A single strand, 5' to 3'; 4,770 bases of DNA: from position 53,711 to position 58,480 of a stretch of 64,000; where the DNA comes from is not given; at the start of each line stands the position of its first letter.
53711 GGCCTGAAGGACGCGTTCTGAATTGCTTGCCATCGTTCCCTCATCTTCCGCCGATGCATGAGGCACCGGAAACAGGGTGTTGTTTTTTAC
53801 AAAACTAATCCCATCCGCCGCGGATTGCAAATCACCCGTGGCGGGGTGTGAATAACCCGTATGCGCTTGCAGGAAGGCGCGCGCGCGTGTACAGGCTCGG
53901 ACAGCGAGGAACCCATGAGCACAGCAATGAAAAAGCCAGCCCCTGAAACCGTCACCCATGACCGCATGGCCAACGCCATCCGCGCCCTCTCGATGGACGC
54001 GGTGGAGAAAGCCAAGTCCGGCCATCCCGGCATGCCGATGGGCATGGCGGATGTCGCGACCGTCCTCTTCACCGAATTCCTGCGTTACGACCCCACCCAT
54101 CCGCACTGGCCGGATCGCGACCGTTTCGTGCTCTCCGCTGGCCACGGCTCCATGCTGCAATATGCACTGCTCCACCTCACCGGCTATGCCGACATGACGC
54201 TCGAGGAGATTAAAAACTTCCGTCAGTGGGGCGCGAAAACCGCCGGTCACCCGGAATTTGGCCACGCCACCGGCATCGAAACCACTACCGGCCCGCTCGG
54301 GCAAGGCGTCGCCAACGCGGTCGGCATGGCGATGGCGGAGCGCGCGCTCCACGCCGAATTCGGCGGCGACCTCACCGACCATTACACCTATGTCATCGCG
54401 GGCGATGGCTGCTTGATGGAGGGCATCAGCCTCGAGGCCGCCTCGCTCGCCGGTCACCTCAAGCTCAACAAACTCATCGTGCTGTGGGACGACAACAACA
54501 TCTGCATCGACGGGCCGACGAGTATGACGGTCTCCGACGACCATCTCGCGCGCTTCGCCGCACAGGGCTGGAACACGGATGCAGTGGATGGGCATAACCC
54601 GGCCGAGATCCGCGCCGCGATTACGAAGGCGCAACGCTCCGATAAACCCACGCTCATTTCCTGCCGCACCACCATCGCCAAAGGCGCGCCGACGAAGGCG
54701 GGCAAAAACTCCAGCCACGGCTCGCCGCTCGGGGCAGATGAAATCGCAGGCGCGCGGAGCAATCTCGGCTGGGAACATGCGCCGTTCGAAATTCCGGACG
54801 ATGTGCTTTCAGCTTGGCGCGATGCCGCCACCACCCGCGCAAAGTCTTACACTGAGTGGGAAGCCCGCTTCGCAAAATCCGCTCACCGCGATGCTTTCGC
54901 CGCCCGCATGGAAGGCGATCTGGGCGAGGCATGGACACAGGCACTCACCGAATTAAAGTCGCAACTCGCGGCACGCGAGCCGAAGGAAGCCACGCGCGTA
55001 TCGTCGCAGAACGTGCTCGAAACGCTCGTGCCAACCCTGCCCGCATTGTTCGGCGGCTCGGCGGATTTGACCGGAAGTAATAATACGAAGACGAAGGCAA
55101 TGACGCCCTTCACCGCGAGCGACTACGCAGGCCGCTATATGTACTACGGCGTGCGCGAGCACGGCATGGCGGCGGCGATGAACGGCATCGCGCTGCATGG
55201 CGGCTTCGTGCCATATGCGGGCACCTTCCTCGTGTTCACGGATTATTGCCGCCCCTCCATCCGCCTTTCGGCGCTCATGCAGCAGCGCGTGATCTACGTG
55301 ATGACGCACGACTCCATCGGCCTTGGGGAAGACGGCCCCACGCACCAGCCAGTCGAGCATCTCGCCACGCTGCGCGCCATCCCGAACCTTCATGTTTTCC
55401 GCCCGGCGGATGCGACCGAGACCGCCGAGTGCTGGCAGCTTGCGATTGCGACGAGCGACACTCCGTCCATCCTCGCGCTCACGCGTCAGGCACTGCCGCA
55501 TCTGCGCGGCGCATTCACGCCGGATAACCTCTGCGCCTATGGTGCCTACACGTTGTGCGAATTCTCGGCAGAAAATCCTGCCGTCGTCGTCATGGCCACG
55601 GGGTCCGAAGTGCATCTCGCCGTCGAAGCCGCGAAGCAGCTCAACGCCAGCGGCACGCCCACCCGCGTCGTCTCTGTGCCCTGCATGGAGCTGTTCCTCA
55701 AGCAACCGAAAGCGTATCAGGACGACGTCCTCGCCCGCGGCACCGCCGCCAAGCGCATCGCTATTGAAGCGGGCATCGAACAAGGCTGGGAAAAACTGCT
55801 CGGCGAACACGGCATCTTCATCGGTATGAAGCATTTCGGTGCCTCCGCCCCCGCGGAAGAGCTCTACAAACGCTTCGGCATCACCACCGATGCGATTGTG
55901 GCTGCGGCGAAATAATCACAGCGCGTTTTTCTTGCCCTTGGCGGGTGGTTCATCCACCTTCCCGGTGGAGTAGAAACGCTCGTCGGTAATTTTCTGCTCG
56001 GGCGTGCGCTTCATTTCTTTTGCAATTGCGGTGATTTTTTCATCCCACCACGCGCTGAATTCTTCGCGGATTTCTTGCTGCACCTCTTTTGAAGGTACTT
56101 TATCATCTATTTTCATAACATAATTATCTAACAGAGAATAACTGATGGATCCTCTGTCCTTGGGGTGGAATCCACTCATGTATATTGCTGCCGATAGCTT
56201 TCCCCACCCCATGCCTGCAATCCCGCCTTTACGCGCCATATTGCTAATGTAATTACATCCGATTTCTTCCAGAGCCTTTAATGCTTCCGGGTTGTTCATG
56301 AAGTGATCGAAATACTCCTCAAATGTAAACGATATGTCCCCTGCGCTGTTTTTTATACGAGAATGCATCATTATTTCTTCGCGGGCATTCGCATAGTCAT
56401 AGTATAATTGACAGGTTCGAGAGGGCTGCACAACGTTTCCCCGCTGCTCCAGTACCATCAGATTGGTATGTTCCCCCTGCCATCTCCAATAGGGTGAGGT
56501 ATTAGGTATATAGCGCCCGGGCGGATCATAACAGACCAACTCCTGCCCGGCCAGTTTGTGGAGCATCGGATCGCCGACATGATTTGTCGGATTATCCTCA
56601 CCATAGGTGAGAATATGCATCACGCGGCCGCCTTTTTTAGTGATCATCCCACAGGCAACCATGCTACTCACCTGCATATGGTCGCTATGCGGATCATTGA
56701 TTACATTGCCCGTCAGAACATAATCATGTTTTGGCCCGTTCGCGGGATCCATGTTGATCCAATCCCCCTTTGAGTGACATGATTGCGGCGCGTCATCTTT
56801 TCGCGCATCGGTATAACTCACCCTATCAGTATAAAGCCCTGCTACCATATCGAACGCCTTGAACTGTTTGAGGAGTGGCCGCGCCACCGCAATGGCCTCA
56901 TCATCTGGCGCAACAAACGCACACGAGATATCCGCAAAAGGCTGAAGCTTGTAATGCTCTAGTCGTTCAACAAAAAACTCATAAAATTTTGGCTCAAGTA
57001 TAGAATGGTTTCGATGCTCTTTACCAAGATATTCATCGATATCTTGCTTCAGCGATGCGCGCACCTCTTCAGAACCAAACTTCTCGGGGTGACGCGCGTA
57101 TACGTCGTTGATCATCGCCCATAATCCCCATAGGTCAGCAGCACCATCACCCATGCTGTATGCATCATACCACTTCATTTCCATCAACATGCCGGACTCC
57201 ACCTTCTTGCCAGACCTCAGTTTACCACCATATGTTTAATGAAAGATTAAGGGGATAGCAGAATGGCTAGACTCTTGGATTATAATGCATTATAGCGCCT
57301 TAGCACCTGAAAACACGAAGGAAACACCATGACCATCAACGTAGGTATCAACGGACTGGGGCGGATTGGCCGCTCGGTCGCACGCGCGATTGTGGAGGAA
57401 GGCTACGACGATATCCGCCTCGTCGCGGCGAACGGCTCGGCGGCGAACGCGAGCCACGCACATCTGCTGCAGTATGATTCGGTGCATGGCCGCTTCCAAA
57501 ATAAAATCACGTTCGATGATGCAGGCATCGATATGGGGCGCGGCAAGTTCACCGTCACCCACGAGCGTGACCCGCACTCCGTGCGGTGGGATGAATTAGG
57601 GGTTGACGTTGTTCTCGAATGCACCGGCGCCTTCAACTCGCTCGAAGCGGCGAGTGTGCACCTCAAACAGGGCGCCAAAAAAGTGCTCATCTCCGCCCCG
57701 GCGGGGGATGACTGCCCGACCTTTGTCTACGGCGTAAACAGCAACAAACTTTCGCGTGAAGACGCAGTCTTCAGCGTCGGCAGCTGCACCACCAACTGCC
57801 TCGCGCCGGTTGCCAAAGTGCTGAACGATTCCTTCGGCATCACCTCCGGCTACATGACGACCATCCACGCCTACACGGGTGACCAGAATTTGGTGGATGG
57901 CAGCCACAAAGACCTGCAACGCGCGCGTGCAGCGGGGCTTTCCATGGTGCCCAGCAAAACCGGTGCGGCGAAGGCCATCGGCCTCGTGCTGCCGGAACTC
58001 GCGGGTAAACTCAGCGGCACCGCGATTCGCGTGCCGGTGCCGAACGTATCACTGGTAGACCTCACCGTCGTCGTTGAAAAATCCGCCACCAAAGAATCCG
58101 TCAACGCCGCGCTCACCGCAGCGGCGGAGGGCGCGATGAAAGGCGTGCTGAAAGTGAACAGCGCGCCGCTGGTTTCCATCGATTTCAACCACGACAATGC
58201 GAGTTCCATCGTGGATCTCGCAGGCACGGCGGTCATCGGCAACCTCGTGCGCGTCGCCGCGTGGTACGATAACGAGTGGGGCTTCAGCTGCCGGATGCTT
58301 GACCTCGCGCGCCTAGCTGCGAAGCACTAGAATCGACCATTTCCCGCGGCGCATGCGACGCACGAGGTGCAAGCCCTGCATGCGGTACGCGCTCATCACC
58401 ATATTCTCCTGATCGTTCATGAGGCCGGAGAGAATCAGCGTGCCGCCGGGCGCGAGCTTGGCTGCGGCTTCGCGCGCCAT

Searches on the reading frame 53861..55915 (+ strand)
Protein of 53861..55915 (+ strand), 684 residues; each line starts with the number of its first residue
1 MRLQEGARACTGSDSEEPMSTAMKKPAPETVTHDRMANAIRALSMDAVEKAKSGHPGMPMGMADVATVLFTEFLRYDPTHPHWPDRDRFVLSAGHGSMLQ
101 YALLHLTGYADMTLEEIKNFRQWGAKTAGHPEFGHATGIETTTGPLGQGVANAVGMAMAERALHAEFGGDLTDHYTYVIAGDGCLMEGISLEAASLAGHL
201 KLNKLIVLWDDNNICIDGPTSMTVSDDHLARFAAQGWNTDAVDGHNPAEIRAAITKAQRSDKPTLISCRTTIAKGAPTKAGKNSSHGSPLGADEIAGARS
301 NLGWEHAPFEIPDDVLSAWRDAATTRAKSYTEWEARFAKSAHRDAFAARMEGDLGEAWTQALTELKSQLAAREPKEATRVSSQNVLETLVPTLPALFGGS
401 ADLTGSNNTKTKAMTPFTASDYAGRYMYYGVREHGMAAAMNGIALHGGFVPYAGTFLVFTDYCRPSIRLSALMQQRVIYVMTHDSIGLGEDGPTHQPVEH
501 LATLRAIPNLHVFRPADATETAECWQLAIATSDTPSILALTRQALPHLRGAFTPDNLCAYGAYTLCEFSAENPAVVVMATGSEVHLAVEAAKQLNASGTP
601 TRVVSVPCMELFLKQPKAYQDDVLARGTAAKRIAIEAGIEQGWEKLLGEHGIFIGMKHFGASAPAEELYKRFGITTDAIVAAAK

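Call 9: search_protein_families(library=pfam, proteins=[window:53861-55915:+], max_evalue=0.01)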
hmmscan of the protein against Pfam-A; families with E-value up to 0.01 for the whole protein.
window:53861-55915:+ (684 aa): 7 families
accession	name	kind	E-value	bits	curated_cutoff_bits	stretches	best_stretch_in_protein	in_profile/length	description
PF00456.26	Transketolase_N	-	1.6e-139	465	22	1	33-347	2-321/334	Transketolase, thiamine diphosphate binding domain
PF02779.29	Transket_pyr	-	6.2e-58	195.7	27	1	377-546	4-173/174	Transketolase, pyrimidine binding domain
PF22613.1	Transketolase_C_1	-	2.5e-38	131.2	27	1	561-675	1-113/113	Transketolase-like TK C-terminal domain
PF02780.25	Transketolase_C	-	3.3e-10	40.4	25.9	1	569-679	6-124/124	Transketolase, C-terminal domain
PF13292.11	DXP_synthase_N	-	1.2e-07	31.8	21.2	1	34-217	19-176/274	1-deoxy-D-xylulose-5-phosphate synthase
PF00676.26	E1_dh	-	6.8e-05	22.4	22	1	136-269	91-223/300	Dehydrogenase E1 component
PF02775.26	TPP_enzyme_C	-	0.00016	21.9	21.9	1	137-267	22-150/151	Thiamine pyrophosphate enzyme, C-terminal TPP binding domain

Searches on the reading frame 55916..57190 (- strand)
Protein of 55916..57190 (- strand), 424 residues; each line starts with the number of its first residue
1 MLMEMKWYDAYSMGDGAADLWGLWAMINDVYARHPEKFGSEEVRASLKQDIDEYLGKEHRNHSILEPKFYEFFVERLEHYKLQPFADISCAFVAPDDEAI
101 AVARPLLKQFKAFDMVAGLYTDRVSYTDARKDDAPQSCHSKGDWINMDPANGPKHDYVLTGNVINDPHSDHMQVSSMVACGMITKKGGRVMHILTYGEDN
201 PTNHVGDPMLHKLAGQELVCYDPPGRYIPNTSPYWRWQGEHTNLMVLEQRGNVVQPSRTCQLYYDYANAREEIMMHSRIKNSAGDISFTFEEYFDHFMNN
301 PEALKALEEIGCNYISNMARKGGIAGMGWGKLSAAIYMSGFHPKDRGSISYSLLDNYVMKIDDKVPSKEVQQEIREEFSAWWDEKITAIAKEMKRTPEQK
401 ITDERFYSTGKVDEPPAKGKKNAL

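Call 9: search_protein_families(library=pfam, proteins=[window:55916-57190:-], max_evalue=0.01)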
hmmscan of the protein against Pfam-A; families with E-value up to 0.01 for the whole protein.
window:55916-57190:- (424 aa): 0 families

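Call 39: find_homologous_proteins(query=window:55916-57190:-)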
Query window:55916-57190:- (424 aa): 3 proteins with E <= 0.001 among 2195 candidates.
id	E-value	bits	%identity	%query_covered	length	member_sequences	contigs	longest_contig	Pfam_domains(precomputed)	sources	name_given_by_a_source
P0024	3.2e-298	1007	100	100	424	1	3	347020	-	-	-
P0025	1.7e-114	401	45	98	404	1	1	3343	-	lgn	-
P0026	1.6e-39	154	37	62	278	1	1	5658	-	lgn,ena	-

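Call 40: find_encoding_contigs(protein=P0025, flank=5000, max_places=2)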
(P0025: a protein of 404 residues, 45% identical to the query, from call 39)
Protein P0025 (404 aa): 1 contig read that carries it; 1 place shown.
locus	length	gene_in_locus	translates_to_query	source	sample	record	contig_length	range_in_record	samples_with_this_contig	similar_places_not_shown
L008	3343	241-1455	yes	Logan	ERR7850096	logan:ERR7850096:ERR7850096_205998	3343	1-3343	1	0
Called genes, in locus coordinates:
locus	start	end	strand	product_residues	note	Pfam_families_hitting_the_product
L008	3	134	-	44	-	?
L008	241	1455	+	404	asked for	-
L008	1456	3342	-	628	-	?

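Call 41: find_encoding_contigs(protein=P0026, flank=5000, max_places=2)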
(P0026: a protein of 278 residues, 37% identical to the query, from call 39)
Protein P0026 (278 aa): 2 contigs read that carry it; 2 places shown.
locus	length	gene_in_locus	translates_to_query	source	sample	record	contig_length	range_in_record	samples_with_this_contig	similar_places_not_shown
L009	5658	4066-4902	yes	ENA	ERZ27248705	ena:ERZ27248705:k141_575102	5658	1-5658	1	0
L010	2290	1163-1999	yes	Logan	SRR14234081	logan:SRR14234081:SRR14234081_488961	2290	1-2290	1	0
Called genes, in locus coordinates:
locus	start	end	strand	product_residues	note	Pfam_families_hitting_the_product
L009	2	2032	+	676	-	?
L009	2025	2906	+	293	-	PF06325:PrmA, PF05175:MTS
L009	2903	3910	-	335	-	PF00044:Gp_dh_N, PF02800:Gp_dh_C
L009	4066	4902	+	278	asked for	-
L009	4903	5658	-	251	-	?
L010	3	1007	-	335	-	PF00044:Gp_dh_N, PF02800:Gp_dh_C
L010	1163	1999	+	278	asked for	-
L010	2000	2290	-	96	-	?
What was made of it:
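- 55916..57190 (-): Orphan 4, 424 aa, lying between tkt and gap and divergent from gap. Two homologues (call 39): both copies of the more distant one (L009, L010) lie beside gap, while the neighbours of L008 were not looked up (calls 40, 41).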

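Call 88: predict_structure(alignment_id=A3)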
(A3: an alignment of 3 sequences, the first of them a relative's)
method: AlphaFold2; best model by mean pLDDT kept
length: 424 residues; sequences in the alignment: 3
mean_pLDDT: 64.5   pTM: 0.62
mean pLDDT of the five models: 64.5, 62.0, 56.1, 53.7, 46.2
residues with pLDDT >= 90: 42; 70-90: 147; 50-70: 110; < 50: 125
segments of 3 or more residues with pLDDT < 50: 1-4, 6-15, 123-125, 127-129, 131-144, 165-169, 196-202, 223-241, 322-331, 340-361, 400-424
pLDDT, mean of each block of 10 residues (from residue 1): 45 55 84 90 91 74 77 95 93 77 87 74 50 42 54 81 50 75 87 56 61 78 43 33 72 75 70 61 68 73 76 62 45 50 44 34 59 67 75 66 37 33 27
secondary structure, 60 per line:
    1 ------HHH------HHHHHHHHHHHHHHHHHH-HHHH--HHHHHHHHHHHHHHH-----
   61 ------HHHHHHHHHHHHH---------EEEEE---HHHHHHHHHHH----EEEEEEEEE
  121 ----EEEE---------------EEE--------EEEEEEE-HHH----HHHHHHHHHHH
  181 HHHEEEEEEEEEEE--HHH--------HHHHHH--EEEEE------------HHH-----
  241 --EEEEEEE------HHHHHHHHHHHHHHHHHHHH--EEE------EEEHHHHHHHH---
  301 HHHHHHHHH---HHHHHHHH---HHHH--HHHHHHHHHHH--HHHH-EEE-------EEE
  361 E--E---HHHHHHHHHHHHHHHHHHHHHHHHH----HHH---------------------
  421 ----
elements in order: H16-33 H35-38 H41-55 H67-79 E89-93 H97-107 E112-120 E125-128 E144-146 E155-161 H170-183 E184-194 H208-213 E216-220 E243-249 H256-275 E278-280 E287-289 H290-297 H301-309 H313-320 H324-327 H330-340 H343-346 E348-350 E358-361 H368-392

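Call 92: fold_search(model_id=the predicted structure, library=pdb)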
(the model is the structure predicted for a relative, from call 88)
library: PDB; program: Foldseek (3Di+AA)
matches with E <= 10: 926; with E <= 0.001: 1
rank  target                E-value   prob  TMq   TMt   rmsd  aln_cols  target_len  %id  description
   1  8gmz                  7.4e-04  1.00  0.23  0.42  12.6       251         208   10  Structure of methyltransferase (released 2023-08-30)
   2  7vkq_D                1.3e-03  1.00  0.22  0.41  13.8       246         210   10  Crystal structure of D. melanogaster SAMTOR in the SAH bound form (released 2022-07-20)
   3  7yri_A                1.7e-03  1.00  0.26  0.47  12.9       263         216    8  S-adenosylmethionine sensor upstream of mTORC1 (released 2023-08-16)
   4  8bii_A                1.7e-03  0.98  0.23  0.29  17.5       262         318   13  O-Methyltransferase Plu4895 (mutant H229N) in complex with SAH (released 2023-03-08)
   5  7vkq_C                2.0e-03  1.00  0.23  0.43  12.8       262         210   10  Crystal structure of D. melanogaster SAMTOR in the SAH bound form (released 2022-07-20)
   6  8big_A                2.0e-03  0.98  0.24  0.30  17.5       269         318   13  O-Methyltransferase Plu4895 in complex with SAH (released 2023-03-08)
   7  7yrj_D                2.1e-03  0.99  0.22  0.42  12.2       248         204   10  S-adenosylmethionine sensor upstream of mTORC1 (released 2023-08-16)
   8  7yri_J                2.2e-03  1.00  0.26  0.47  13.6       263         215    9  S-adenosylmethionine sensor upstream of mTORC1 (released 2023-08-16)
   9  8gmy                  2.3e-03  1.00  0.25  0.44  14.0       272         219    9  Structure of methyltransferase (released 2023-08-30)
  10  7yrj_C                2.4e-03  1.00  0.24  0.45  12.1       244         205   11  S-adenosylmethionine sensor upstream of mTORC1 (released 2023-08-16)
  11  7vkq_B                2.4e-03  0.99  0.24  0.41  13.6       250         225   10  Crystal structure of D. melanogaster SAMTOR in the SAH bound form (released 2022-07-20)
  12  8bij_A                2.7e-03  0.99  0.24  0.30  17.5       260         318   14  O-Methyltransferase Plu4894 (mutant I88M, W91L, C97Y, S142L, G146V, Y258M, L270F, S309Y) in complex with SAH (released 2023-03-08)
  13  8bii_G                2.9e-03  0.97  0.23  0.30  17.8       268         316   14  O-Methyltransferase Plu4895 (mutant H229N) in complex with SAH (released 2023-03-08)
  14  7yri_D                3.0e-03  1.00  0.26  0.48  13.0       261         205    8  S-adenosylmethionine sensor upstream of mTORC1 (released 2023-08-16)
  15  7yrj_A                3.2e-03  1.00  0.26  0.47  12.8       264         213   10  S-adenosylmethionine sensor upstream of mTORC1 (released 2023-08-16)
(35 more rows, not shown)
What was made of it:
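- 55916..57190 (-): The AF2 model is weak (pLDDT 64.5), with faint Rossmann/SAM-methyltransferase-like fold hits (calls 88, 92).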

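Call 102: search_protein_families(library=padloc, proteins=[window:55916-57190:-], max_evalue=0.01)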
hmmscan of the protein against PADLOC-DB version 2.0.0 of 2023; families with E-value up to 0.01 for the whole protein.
window:55916-57190:- (424 aa): 1 family
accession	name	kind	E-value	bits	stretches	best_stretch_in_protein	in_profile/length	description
PDLC03063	Specificity_I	-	0.0059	13.8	1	345-416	104-172/369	Type I specificity subunit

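Call 103: search_protein_families(library=ncbifam, proteins=[window:55916-57190:-], max_evalue=0.01)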
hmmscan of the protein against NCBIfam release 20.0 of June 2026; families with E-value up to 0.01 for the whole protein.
window:55916-57190:- (424 aa): 0 families

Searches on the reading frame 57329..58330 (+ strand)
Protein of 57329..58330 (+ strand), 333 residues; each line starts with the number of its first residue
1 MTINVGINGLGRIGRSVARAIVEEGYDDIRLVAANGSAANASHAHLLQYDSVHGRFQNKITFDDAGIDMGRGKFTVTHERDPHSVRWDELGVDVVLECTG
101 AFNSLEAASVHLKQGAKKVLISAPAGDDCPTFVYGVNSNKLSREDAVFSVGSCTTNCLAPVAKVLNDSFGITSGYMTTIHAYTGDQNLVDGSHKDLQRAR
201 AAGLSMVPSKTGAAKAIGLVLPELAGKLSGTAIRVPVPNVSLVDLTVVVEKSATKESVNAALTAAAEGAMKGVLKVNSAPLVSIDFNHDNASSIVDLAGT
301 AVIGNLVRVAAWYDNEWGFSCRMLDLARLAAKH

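Call 9: search_protein_families(library=pfam, proteins=[window:57329-58330:+], max_evalue=0.01)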
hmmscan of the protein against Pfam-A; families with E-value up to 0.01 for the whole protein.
window:57329-58330:+ (333 aa): 4 families
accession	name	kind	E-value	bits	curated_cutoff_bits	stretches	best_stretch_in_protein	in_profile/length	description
PF02800.25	Gp_dh_C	-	7e-63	211.4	24.4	1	158-313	1-158/158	Glyceraldehyde 3-phosphate dehydrogenase, C-terminal domain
PF00044.30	Gp_dh_N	-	1.1e-30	106.4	31.7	1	3-104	1-100/101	Glyceraldehyde 3-phosphate dehydrogenase, NAD binding domain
PF02254.24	TrkA_N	-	0.00016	22.4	23.8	1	7-69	3-62/116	TrkA-N domain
PF00107.32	ADH_zinc_N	-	0.0021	18.4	31.8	0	89-129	56-96/129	Zinc-binding dehydrogenase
